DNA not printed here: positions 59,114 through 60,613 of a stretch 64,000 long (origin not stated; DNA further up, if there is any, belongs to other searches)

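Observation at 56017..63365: Tightly coupled sugar-tailoring operon next to CDP-hexose and GDP-mannose genes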

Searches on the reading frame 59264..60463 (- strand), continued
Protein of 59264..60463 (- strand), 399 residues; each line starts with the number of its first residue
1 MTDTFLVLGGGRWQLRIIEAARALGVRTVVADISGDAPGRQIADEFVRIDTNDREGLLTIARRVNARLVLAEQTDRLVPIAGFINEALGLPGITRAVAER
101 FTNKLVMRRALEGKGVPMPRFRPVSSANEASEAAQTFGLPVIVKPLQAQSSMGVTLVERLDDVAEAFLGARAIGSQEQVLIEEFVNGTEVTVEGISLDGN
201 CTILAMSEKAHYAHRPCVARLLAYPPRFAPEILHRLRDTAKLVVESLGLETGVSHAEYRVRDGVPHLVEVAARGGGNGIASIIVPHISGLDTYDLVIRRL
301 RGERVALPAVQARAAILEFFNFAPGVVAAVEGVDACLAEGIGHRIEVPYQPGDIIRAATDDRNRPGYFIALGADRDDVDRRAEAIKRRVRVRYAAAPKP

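Call 21: find_related_loci(query=A1, collection=genome_contigs, flank=10000)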
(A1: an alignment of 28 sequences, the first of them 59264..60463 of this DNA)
Query A1 (399 aa) in genome_contigs; peptide patterns used: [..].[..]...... (x = any residue, [..] = any of these).
599 stretches matched a pattern (row limit reached: there are more); 113 encode a relative of the query (tblastn E <= 1e-3); the best 80 are kept; 80 distinct loci.
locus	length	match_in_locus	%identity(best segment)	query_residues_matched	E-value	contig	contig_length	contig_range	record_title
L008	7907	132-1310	62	1-394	1e-164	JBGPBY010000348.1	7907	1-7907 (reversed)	MAG: Terriglobia bacterium isolate OBJ_0618_050_62 k141_2699079_length_7907_cov_11.0000, whole genome shotgun sequence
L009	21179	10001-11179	76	2-394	0e+0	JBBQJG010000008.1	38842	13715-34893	MAG: Polyangia bacterium isolate Co_metawrap_742 Cmw_742_k141_812865_length_38842_cov_10.0000, whole genome shotgun sequ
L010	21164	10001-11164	52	6-394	3e-124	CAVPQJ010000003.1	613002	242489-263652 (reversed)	MAG: uncultured Actinomycetes bacterium isolate MFD10113.bin.2.175 genome assembly, contig: contig_11747, whole genome s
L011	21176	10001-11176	49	2-394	6e-116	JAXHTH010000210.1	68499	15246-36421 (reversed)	MAG: Planctomycetota bacterium isolate MAG19_tar_biofilm MAG19_210, whole genome shotgun sequence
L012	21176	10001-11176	48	2-393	1e-112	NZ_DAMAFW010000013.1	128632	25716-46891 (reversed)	MAG: Achromobacter sp. isolate CTOTU48088 NODE_60_length_128632_cov_31.438049, whole genome shotgun sequence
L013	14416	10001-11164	47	6-393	5e-110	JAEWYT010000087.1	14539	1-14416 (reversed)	MAG: Proteobacteria bacterium isolate OH_SFB_180 k127_1332858, whole genome shotgun sequence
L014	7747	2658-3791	44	7-383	5e-88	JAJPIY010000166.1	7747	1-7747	MAG: Planctomycetota bacterium isolate Centralia_MAG_388 k107_4589495, whole genome shotgun sequence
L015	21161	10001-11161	37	6-391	5e-83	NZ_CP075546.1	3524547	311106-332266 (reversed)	Methanospirillum purgamenti strain J.3.6.1-F.2.7.3 chromosome, complete genome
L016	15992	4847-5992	43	7-386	1e-80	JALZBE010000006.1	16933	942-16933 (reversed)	MAG: Vulcanimicrobiota bacterium isolate KAP bin109 SD1491_NODE_233_length_16933_cov_1.165001, whole genome shotgun sequ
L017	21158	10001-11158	44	7-391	1e-80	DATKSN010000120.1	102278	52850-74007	MAG TPA_asm: Pirellulales bacterium isolate SMAG_U14055 k141_865184, whole genome shotgun sequence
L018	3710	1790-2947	41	7-391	7e-79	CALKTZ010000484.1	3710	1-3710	MAG TPA_asm: uncultured Planctomycetales bacterium isolate SRR1955887_bin.73_CONCOCT_v1.1_MAG genome assembly, contig: E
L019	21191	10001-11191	39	1-394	5e-78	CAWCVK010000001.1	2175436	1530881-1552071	MAG: Candidatus Dormibacteraeota bacterium isolate MFD00964.bin.2.146 genome assembly, contig: contig_13351, whole genom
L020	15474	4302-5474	39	6-394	2e-77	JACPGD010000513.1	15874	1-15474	MAG: Candidatus Hydrogenedentota bacterium isolate NC_groundwater_378_Ag_B-0.1um_61_12 GD18-4_B1_scaffold_1729455, whole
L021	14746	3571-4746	39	6-395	5e-77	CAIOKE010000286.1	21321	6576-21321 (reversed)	MAG: uncultured Planctomycetaceae bacterium isolate LaPlata_bin-4282 genome assembly, contig: bin-4282:286/373, whole ge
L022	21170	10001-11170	41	4-391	6e-76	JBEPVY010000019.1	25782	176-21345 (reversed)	MAG: Vulcanimicrobiota bacterium isolate 22E.semibin_refined.189_sub NODE_1581_length_25782_cov_11.878377, whole genome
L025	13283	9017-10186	39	7-391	3e-73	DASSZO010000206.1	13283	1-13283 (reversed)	MAG TPA_asm: Candidatus Aquilonibacter sp. isolate SMAG_U711 k141_1102585, whole genome shotgun sequence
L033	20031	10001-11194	34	2-391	1e-69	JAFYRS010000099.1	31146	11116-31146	MAG: Akkermansia sp. isolate RGIG7361 Water_buffalos_Cecum-5__c668339, whole genome shotgun sequence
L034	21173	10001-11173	35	6-393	1e-69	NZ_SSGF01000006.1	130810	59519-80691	MAG: Methylophilus sp. isolate Bin_55_2 c_000000148009, whole genome shotgun sequence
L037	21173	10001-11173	36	6-393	2e-68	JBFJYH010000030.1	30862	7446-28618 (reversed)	MAG: Porticoccaceae bacterium isolate Mix_sand19.2022.05.G.82 k141_1594763_length_30862_cov_18.9760, whole genome shotgu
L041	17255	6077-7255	36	6-393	4e-67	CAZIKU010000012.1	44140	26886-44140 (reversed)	MAG TPA_asm: uncultured Klebsiella sp. isolate SRP193358_co1_781 genome assembly, contig: NODE_1579_length_44140_cov_5.7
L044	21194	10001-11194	36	6-393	6e-67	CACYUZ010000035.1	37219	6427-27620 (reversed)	MAG: uncultured Prevotellaceae bacterium isolate RUG12300 genome assembly, contig: RUG12300_asm_35, whole genome shotgun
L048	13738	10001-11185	33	2-394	4e-65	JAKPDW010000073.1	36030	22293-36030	MAG: Deltaproteobacteria bacterium isolate JPMR_maxbin.080 k141_780974, whole genome shotgun sequence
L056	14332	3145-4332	32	6-393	3e-62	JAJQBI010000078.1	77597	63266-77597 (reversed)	MAG: Clostridiales bacterium isolate C.2_4 NODE_35_length_77597_cov_17.170824, whole genome shotgun sequence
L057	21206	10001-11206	32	6-399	7e-62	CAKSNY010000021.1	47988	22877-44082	MAG: uncultured Clostridia bacterium isolate REFINED_METABAT215_TOP10_CONTIGS_1500_ASSEMBLY_K77_MERGED__Hadza_MoBio_hadz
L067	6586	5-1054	35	41-390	1e-57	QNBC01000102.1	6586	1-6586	MAG: candidate division TA06 bacterium isolate B35_G9 B35_Guay9_scaffold_19537, whole genome shotgun sequence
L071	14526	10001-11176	32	6-389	3e-56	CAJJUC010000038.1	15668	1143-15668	MAG TPA_asm: uncultured Clostridiales bacterium isolate ERR1190876-bin.42 genome assembly, contig: NODE_2700_length_1566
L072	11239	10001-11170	31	1-390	3e-56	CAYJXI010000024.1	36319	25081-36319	MAG TPA_asm: uncultured Planctomycetales bacterium isolate ERP125453_co1_481 genome assembly, contig: NODE_907_length_36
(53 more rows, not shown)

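Call 34: find_encoding_contigs(protein=P0062, flank=10000, max_places=1)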
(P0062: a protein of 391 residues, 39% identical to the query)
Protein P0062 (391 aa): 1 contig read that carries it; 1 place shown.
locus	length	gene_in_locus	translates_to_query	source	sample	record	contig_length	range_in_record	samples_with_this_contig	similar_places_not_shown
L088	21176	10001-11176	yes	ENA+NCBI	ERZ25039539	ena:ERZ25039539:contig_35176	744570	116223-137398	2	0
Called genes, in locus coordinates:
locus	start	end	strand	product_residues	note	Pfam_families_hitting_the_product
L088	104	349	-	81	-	-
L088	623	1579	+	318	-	PF13489:Methyltransf_23, PF08242:Methyltransf_12 (weak)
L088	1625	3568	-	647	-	-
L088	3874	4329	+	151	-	PF14602:Hexapep_2 (weak), PF25087:GMPPB_C (faint), PF00132:Hexapep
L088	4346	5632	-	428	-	PF03721:UDPG_MGDP_dh_N, PF00984:UDPG_MGDP_dh, PF03720:UDPG_MGDP_dh_C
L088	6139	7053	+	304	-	-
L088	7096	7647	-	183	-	PF01209:Ubie_methyltran, PF02353:CMAS (weak), PF08003:Methyltransf_9 (weak), PF13489:Methyltransf_23, PF13847:Methyltransf_31, PF13649:Methyltransf_25, PF08241:Methyltransf_11, PF08242:Methyltransf_12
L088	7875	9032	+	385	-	PF01041:DegT_DnrJ_EryC1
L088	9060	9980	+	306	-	PF00535:Glycos_transf_2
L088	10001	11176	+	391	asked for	PF02786:CPSase_L_D2 (weak), PF07478:Dala_Dala_lig_C, PF13535:ATP-grasp_4, PF18603:LAL_C2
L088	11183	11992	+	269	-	-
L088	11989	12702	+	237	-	PF13847:Methyltransf_31, PF08241:Methyltransf_11 (weak), PF08242:Methyltransf_12 (weak), PF13649:Methyltransf_25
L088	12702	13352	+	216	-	PF03737:RraA-like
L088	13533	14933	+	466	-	-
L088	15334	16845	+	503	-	PF04932:Wzy_C (weak)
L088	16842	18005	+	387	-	-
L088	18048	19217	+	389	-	PF13439:Glyco_transf_4 (faint), PF13579:Glyco_trans_4_4, PF13692:Glyco_trans_1_4 (weak)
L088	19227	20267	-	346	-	PF13439:Glyco_transf_4, PF13579:Glyco_trans_4_4, PF00534:Glycos_transf_1 (weak), PF13692:Glyco_trans_1_4, PF13524:Glyco_trans_1_2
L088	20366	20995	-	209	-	PF02397:Bac_transf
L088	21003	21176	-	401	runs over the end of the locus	PF01041:DegT_DnrJ_EryC1, PF01212:Beta_elim_lyase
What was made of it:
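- One distant locus (L088) has a UDP-glucose/GDP-mannose dehydrogenase about 4.4 kb from the ATP-grasp gene, on the opposite strand (call 34).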

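Call 35: find_encoding_contigs(protein=P0072, flank=10000, max_places=1)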
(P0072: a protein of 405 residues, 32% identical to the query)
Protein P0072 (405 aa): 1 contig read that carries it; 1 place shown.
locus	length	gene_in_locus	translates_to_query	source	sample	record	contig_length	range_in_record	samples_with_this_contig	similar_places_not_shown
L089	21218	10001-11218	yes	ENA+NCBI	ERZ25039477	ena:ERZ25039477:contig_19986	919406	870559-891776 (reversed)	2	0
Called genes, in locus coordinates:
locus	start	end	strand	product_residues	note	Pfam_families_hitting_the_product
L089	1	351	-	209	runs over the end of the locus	-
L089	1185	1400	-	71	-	PF07311:Dodecin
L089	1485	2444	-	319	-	-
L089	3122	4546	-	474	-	PF07690:MFS_1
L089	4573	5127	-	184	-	PF00440:TetR_N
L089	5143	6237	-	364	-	PF00155:Aminotran_1_2, PF01041:DegT_DnrJ_EryC1, PF01053:Cys_Met_Meta_PP (weak)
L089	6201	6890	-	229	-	PF01073:3Beta_HSD, PF01370:Epimerase, PF07993:NAD_binding_4 (weak), PF16363:GDP_Man_Dehyd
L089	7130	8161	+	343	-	-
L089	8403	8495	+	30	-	-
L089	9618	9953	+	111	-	-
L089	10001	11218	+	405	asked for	PF18130:ATPgrasp_N, PF02222:ATP-grasp (weak), PF02786:CPSase_L_D2, PF07478:Dala_Dala_lig_C (faint), PF18603:LAL_C2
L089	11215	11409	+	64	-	PF05534:HicB (weak), PF22513:FitA-like_RHH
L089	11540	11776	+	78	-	-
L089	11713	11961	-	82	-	-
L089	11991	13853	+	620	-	PF21360:PylC-like_N (weak), PF15632:ATPgrasp_Ter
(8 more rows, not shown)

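Call 50: search_protein_families(library=pfam, proteins=[L012:1866-5279:+, L012:14642-15610:+, L012:16091-16684:+, L012:17236-18519:+, L012:18585-21176:+, L025:132-1598:+, L025:1676-2353:+, L025:3369-5123:-, L025:10201-11883:+, L025:11880-12617:-], max_evalue=0.001)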
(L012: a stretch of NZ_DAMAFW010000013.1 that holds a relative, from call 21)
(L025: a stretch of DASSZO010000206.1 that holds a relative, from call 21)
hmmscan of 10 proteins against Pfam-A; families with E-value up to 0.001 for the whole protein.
L012:1866-5279:+ (1137 aa): 14 families
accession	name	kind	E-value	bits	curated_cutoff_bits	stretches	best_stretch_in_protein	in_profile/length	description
PF13844.12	Glyco_transf_41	-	2.5e-43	148.6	25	2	769-918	70-221/543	Glycosyl transferase family 41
PF13649.12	Methyltransf_25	-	2.4e-12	47.8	27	1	46-143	1-97/97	Methyltransferase domain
PF08242.18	Methyltransf_12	-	6.1e-11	43.4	30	1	47-145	1-98/98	Methyltransferase domain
PF10119.14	MethyTransf_Reg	-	9.6e-11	42.7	25.5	1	230-301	14-83/84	Predicted methyltransferase regulatory domain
PF13847.12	Methyltransf_31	-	1.9e-10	41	27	1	43-151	4-113/145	Methyltransferase domain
PF14559.12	TPR_19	-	2.9e-10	40.8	25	2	685-727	17-59/68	Tetratricopeptide repeat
PF13428.12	TPR_14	-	4.6e-07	30.3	23.5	0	631-667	7-43/44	Tetratricopeptide repeat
PF13431.12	TPR_17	-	2.9e-06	27.5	24.4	0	649-679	3-33/34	Tetratricopeptide repeat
PF08241.18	Methyltransf_11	-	6.2e-06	27.2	21.2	1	47-147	1-95/95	Methyltransferase domain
PF13489.12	Methyltransf_23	-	1.3e-05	25.4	27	1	41-149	21-118/164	Methyltransferase domain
PF13432.12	TPR_16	-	0.00038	21.3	32.7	1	638-691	10-63/65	Tetratricopeptide repeat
PF07719.23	TPR_2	-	0.00044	20.6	27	0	659-692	1-34/34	Tetratricopeptide repeat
PF02390.23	Methyltransf_4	-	0.00046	20.1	24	0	46-103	5-62/173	Putative methyltransferase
PF23914.1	TPR_CcmH_CycH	-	0.00082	19.7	42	0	622-712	47-140/158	Cytochrome c-type biogenesis protein H TPR domain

L012:14642-15610:+ (322 aa): 0 families

L012:16091-16684:+ (197 aa): 0 families

L012:17236-18519:+ (427 aa): 0 families

L012:18585-21176:+ (864 aa): 0 families

L025:132-1598:+ (488 aa): 4 families
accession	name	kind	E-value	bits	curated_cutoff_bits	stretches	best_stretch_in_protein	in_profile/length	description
PF01583.26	APS_kinase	-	6.7e-59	198.7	21.1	1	311-459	2-152/152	Adenylylsulphate kinase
PF22594.2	GTP-eEF1A_C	-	2.5e-13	50.7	27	1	182-276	3-100/101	GTP-eEF1A C-terminal domain-like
PF13671.12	AAA_33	-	9.2e-06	26.5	27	1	313-426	1-116/143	AAA domain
PF08433.16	KTI12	-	1.9e-05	24.8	22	1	316-370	6-57/271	Chromatin associated protein KTI12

L025:1676-2353:+ (225 aa): 1 family
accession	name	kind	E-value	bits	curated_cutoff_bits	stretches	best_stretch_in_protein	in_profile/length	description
PF01925.25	TauE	-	2.4e-34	119.5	32.6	1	3-223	26-237/237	Sulfite exporter TauE/SafE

L025:3369-5123:- (584 aa): 3 families
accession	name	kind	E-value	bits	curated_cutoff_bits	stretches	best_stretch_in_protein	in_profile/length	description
PF00535.33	Glycos_transf_2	-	1.4e-21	77.6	23.3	1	297-424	1-130/168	Glycosyl transferase family 2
PF13641.12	Glyco_tranf_2_3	-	1.8e-09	38.4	27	1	294-494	1-209/230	Glycosyltransferase like family 2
PF10111.15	Glyco_tranf_2_2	-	5.7e-08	33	27.3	1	310-481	16-201/276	Glycosyltransferase like family 2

L025:10201-11883:+ (560 aa): 3 families
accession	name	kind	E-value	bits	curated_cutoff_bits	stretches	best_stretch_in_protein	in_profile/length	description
PF00535.33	Glycos_transf_2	-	2.6e-23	83.2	23.3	1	298-421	1-129/168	Glycosyl transferase family 2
PF10111.15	Glyco_tranf_2_2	-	6.1e-08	32.9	27.3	1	310-485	15-205/276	Glycosyltransferase like family 2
PF13641.12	Glyco_tranf_2_3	-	7.5e-08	33.1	27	1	295-395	2-110/230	Glycosyltransferase like family 2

L025:11880-12617:- (245 aa): 2 families
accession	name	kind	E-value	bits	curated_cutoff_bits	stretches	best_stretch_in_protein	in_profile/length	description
PF00483.29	NTP_transferase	-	9.9e-60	202.6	21.2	1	2-235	1-243/245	Nucleotidyl transferase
PF12804.13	NTP_transf_3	-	8.7e-10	39.4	27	1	3-112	1-98/160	MobA-like NTP transferase domain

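Call 56: search_protein_families(library=pfam, proteins=[L034:12679-13410:+, L048:8947-9996:+, L067:2942-3712:+, L057:17745-18617:+, L044:11181-11777:-, L033:13512-14441:+, L056:7254-7910:+, L037:8831-9877:+, L071:8532-9989:+, L072:7885-8901:+], max_evalue=0.001)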
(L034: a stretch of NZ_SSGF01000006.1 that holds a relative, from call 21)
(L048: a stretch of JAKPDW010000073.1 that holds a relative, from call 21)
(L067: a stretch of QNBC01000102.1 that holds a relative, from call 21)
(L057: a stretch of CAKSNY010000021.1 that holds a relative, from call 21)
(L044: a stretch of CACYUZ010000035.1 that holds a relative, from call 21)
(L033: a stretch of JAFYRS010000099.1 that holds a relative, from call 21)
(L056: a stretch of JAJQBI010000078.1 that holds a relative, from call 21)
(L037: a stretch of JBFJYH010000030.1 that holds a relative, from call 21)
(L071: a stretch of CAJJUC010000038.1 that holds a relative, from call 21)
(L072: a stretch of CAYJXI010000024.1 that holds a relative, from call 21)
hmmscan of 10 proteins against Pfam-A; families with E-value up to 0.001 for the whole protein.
L034:12679-13410:+ (243 aa): 1 family
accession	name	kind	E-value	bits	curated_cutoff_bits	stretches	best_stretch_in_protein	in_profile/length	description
PF03737.21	RraA-like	-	1.3e-19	71.4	24.5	1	22-170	1-152/152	Aldolase/RraA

L048:8947-9996:+ (349 aa): 3 families
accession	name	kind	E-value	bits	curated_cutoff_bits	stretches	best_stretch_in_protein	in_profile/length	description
PF00535.33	Glycos_transf_2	-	9.9e-30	104.1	23.3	1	46-207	1-166/168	Glycosyl transferase family 2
PF13641.12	Glyco_tranf_2_3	-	2.7e-08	34.6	27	1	45-212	3-178/230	Glycosyltransferase like family 2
PF10111.15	Glyco_tranf_2_2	-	0.00099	19.1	27.3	0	46-137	1-92/276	Glycosyltransferase like family 2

L067:2942-3712:+ (256 aa): 1 family
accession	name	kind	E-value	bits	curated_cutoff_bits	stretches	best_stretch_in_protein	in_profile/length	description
PF04909.20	Amidohydro_2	-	2.3e-29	103.5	26.4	1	3-250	1-282/289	Amidohydrolase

L057:17745-18617:+ (290 aa): 2 families
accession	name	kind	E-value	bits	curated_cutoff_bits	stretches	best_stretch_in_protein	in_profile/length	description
PF00483.29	NTP_transferase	-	1.8e-75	254.1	21.2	1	2-238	1-243/245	Nucleotidyl transferase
PF12804.13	NTP_transf_3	-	7.3e-11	42.9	27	1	3-133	1-121/160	MobA-like NTP transferase domain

L044:11181-11777:- (198 aa): 0 families

L033:13512-14441:+ (309 aa): 2 families
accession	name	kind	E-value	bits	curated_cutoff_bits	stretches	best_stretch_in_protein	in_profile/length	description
PF00535.33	Glycos_transf_2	-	2.7e-17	63.7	23.3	1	12-140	6-128/168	Glycosyl transferase family 2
PF13641.12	Glyco_tranf_2_3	-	1.9e-05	25.2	27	1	13-198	10-198/230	Glycosyltransferase like family 2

L056:7254-7910:+ (218 aa): 3 families
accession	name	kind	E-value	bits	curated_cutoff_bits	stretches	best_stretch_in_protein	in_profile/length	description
PF00132.30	Hexapep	-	1.1e-12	47.5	27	2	107-137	4-34/36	Bacterial transferase hexapeptide (six repeats)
PF25084.1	LbH_EIF2B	-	0.00022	21.6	54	0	159-203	39-82/105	EIF2B subunit epsilon LbH domain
PF24894.1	Hexapep_GlmU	-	0.0006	20.3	23.3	0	95-145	36-85/104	GlmU-like, C-terminal hexapeptide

L037:8831-9877:+ (348 aa): 1 family
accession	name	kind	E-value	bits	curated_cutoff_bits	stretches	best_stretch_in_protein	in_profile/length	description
PF07429.17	Glyco_transf_56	-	2.2e-30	106.4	25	1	62-309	64-313/358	4-alpha-L-fucosyltransferase glycosyl transferase group 56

L071:8532-9989:+ (485 aa): 2 families
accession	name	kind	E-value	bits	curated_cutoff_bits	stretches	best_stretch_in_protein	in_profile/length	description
PF13440.11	Polysacc_synt_3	-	1.4e-108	363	23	1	33-325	1-293/293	Polysaccharide biosynthesis protein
PF01943.22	Polysacc_synt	-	3.6e-40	138.6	28.2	1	21-275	13-273/274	Polysaccharide biosynthesis protein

L072:7885-8901:+ (338 aa): 2 families
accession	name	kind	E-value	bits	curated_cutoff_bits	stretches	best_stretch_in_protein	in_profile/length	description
PF03102.20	NeuB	-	5.6e-81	272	22.1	1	39-264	1-241/241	NeuB family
PF08666.17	SAF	-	1.3e-10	42.1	21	1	278-335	1-62/63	SAF domain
